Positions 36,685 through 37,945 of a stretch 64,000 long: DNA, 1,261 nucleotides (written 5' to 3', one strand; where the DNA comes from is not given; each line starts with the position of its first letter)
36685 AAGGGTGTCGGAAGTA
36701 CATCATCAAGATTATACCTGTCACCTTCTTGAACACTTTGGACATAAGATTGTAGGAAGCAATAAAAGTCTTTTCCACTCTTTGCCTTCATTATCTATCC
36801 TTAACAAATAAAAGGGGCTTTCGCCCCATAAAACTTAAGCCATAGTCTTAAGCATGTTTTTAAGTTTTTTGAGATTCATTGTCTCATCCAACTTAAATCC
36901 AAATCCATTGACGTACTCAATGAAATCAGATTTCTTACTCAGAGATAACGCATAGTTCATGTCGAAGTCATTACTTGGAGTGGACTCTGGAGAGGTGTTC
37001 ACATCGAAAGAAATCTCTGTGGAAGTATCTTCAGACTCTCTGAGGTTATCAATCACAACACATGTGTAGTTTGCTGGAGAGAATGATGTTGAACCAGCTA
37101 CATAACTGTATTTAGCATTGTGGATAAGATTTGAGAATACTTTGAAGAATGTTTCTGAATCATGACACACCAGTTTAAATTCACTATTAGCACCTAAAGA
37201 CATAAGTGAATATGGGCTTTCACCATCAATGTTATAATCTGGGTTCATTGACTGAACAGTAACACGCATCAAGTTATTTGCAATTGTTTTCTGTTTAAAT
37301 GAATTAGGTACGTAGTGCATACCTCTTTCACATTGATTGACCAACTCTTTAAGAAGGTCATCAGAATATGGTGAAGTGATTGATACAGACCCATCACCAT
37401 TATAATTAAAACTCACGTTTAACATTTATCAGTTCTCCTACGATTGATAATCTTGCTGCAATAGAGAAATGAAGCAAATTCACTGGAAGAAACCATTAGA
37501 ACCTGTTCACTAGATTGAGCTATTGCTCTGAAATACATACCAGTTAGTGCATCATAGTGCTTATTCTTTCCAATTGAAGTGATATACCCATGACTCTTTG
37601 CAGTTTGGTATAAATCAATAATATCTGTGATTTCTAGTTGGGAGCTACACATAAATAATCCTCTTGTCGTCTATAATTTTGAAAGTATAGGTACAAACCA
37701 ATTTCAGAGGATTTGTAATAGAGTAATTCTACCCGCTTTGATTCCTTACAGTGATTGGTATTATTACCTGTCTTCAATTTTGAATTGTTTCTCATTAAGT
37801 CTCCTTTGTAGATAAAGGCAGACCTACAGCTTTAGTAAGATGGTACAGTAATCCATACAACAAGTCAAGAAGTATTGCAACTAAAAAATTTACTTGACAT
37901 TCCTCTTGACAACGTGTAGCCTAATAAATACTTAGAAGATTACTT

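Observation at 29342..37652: Eighteen-gene minus-strand operon of almost entirely unknown function with embedded endolysin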

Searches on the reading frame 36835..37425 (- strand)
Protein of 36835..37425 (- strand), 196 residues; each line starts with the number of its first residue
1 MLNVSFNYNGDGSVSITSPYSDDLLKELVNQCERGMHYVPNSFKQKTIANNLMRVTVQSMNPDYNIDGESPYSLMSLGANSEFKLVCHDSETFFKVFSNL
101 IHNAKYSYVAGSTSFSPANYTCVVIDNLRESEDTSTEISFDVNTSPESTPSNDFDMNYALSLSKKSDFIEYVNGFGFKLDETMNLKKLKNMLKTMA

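Call 8: search_protein_families(library=pfam, max_evalue=0.1, proteins=[window:36835-37425:-])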
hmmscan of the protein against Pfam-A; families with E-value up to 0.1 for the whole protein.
window:36835-37425:- (196 aa): 0 families

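Call 10: search_protein_families(library=phrogs, max_evalue=0.001, proteins=[window:36835-37425:-])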
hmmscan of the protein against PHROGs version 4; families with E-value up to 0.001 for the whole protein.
window:36835-37425:- (196 aa): 1 family
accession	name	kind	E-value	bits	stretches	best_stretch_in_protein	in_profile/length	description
phrog_4034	-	unknown function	2.1e-111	371.3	1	1-196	1-196/196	-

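Call 38: find_homologous_proteins(query=window:36835-37425:-, max_evalue=0.001)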
Query window:36835-37425:- (196 aa): 76 proteins with E <= 0.001 among 178 candidates.
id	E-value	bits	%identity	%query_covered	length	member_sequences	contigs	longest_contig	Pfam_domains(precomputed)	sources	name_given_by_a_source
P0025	1.3e-118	412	95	100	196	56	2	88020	-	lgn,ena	-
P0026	2.5e-117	407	95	100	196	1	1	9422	-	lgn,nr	nr:hypothetical protein [Citrobacter freundii]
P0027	7.0e-117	406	94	100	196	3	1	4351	-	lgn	-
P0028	2.0e-116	404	92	100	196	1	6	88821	-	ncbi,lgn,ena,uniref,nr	ncbi:hypothetical protein Silverhawkium_gp91 [Shigella phage Silverhawkium]|uniref:Uncharacterized p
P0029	2.2e-116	404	93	100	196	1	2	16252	-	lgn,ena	-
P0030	2.2e-116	404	93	100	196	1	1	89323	-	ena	-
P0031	2.7e-116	404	94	100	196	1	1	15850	-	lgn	-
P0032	3.3e-116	404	94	100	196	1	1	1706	-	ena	-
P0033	3.5e-116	404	93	100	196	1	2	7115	-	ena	-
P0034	3.7e-116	404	93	100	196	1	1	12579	-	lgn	-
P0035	4.0e-116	404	92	100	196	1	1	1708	-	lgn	-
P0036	7.0e-116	403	93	100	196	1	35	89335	-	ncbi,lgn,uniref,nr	ncbi:hypothetical protein HP1_17 [Citrobacter phage vB_CbrM_HP1]|uniref:Uncharacterized protein n=1 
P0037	8.2e-116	402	93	100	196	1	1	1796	-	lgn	-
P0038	1.0e-115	402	93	100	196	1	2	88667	-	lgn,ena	-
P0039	4.1e-115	400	92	100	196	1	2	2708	-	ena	-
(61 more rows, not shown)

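Call 65: search_protein_families(library=ncbifam, max_evalue=0.01, proteins=[window:36835-37425:-])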
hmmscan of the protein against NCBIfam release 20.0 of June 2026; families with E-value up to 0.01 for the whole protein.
window:36835-37425:- (196 aa): 0 families

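Call 77: search_protein_representatives(alignment_id=A7)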
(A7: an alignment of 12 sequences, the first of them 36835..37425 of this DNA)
Query: 12 sequences, 196 profile positions. Proteins with E-value up to 0.001 (for the whole library): 14; up to 1e-10: 9; up to 1e-30: 1. The best 14 are listed.
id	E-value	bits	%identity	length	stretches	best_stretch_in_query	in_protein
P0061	1.3e-113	394.1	-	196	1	1-196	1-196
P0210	2.6e-16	76.7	-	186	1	5-195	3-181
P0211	3.6e-15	73.0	-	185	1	9-195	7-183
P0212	7.1e-15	72.0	-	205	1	3-194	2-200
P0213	8.8e-15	71.7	-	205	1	5-194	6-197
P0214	3.3e-13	66.5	-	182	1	6-195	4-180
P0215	3.4e-13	66.5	-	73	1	1-44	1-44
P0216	1.7e-12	64.2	-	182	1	7-195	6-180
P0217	8.2e-12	62.0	-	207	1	4-195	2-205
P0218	3.4e-09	53.4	-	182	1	11-195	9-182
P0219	2.7e-08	50.5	-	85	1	54-126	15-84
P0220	1.2e-07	48.4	-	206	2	4-83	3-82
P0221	3.5e-07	46.9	-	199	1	7-189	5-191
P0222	4.6e-04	36.7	-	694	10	81-126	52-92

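Call 78: search_protein_families(library=phrogs, max_evalue=0.001, proteins=[P0210, P0211, P0212, P0213, P0214, P0216, P0217, P0218, P0221, P0222])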
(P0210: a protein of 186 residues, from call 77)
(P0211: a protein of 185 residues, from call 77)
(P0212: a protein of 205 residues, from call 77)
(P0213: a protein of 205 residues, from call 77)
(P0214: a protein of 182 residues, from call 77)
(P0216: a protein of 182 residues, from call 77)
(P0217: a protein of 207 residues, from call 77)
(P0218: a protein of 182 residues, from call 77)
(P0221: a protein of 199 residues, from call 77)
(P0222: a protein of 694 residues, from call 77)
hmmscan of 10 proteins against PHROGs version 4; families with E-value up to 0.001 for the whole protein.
P0210 (186 aa): 1 family
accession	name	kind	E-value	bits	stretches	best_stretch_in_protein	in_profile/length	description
phrog_4034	-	unknown function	1.2e-29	104.5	1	2-181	4-195/196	-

P0211 (185 aa): 3 families
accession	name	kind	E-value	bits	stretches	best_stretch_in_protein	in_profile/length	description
phrog_4034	-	unknown function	3.9e-27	96.3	1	5-184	7-196/196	-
phrog_3259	-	unknown function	6.6e-06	27.3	1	12-184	44-185/188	-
phrog_1051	-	head and packaging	0.00065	20.9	1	151-185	18-52/229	minor head protein inhibitor of protease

P0212 (205 aa): 2 families
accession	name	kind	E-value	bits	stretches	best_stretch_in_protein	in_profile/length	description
phrog_4034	-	unknown function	9.2e-86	287.7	1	1-202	2-196/196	-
phrog_3259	-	unknown function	0.00034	21.7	1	165-199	145-182/188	-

P0213 (205 aa): 2 families
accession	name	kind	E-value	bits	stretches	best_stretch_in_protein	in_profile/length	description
phrog_4034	-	unknown function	1.1e-44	153.6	1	5-199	4-196/196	-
phrog_3259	-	unknown function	2.3e-05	25.5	1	15-197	44-183/188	-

P0214 (182 aa): 2 families
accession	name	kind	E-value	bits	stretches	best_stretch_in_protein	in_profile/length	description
phrog_4034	-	unknown function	1.8e-21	77.9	1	3-181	5-196/196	-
phrog_3259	-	unknown function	5.9e-06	27.4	1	148-181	152-185/188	-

P0216 (182 aa): 1 family
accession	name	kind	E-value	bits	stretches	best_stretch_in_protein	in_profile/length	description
phrog_4034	-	unknown function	2.2e-23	84.1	1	6-181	7-196/196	-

P0217 (207 aa): 3 families
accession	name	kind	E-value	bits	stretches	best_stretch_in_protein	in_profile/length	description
phrog_4034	-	unknown function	1.5e-25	91.2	1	2-205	4-195/196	-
phrog_3259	-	unknown function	9.3e-07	30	1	136-201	105-180/188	-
phrog_1051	-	head and packaging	0.00032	21.9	1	172-206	17-51/229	minor head protein inhibitor of protease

P0218 (182 aa): 1 family
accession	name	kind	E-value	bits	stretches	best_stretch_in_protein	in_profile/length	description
phrog_4034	-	unknown function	3.5e-24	86.7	1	7-181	9-194/196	-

P0221 (199 aa): 1 family
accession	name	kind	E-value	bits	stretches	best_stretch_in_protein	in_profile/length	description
phrog_4034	-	unknown function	5.2e-22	79.6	1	4-195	6-193/196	-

P0222 (694 aa): 2 families
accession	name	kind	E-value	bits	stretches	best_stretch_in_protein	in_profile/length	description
phrog_37203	-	unknown function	4.6e-18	65.9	0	19-34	12-27/40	-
phrog_1869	-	unknown function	2.5e-06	28.5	0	284-301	5-22/55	-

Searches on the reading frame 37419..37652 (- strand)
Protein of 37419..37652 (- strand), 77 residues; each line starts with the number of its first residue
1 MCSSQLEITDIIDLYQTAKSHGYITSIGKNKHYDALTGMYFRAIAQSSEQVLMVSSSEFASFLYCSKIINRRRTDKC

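Call 8: search_protein_families(library=pfam, max_evalue=0.1, proteins=[window:37419-37652:-])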
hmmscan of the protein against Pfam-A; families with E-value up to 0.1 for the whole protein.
window:37419-37652:- (77 aa): 0 families

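Call 10: search_protein_families(library=phrogs, max_evalue=0.001, proteins=[window:37419-37652:-])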
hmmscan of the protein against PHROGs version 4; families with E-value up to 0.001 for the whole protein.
window:37419-37652:- (77 aa): 1 family
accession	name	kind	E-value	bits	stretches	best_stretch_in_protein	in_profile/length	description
phrog_5064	-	unknown function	3.3e-55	185.2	1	1-77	1-77/77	-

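Call 65: search_protein_families(library=ncbifam, max_evalue=0.01, proteins=[window:37419-37652:-])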
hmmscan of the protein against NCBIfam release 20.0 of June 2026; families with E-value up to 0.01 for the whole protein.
window:37419-37652:- (77 aa): 0 families

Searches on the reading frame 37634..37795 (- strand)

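Call 8: search_protein_families(library=pfam, max_evalue=0.1, proteins=[window:37634-37795:-])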
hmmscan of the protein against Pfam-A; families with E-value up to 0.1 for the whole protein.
window:37634-37795:- (53 aa): 0 families

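Call 10: search_protein_families(library=phrogs, max_evalue=0.001, proteins=[window:37634-37795:-])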
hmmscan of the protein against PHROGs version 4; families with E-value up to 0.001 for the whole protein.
window:37634-37795:- (53 aa): 1 family
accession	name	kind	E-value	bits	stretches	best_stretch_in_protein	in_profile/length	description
phrog_8138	-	unknown function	2.2e-36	124.6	1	1-53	1-53/53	-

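Call 65: search_protein_families(library=ncbifam, max_evalue=0.01, proteins=[window:37634-37795:-])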
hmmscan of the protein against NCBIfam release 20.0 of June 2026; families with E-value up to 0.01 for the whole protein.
window:37634-37795:- (53 aa): 0 families
